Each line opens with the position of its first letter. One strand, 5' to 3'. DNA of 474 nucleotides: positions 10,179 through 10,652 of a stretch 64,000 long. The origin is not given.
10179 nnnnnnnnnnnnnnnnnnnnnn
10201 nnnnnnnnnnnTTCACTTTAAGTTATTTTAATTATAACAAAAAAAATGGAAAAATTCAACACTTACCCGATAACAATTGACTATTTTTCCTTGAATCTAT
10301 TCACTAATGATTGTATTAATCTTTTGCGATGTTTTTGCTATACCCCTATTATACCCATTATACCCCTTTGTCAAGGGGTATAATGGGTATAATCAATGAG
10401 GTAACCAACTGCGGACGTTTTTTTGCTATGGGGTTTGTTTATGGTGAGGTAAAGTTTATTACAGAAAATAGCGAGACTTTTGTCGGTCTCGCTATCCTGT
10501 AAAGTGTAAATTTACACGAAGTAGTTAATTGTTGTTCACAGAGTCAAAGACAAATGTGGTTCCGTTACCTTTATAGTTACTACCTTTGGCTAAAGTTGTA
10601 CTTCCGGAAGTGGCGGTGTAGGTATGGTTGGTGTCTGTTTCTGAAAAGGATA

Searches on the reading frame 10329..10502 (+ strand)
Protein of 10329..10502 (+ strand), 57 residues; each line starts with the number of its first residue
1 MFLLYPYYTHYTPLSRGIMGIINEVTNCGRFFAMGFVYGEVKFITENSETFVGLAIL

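Call 110: search_protein_families(library=pfam, proteins=[window:10329-10502:+], max_evalue=0.01)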
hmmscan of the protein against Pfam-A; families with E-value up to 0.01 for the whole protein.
window:10329-10502:+ (57 aa): 0 families
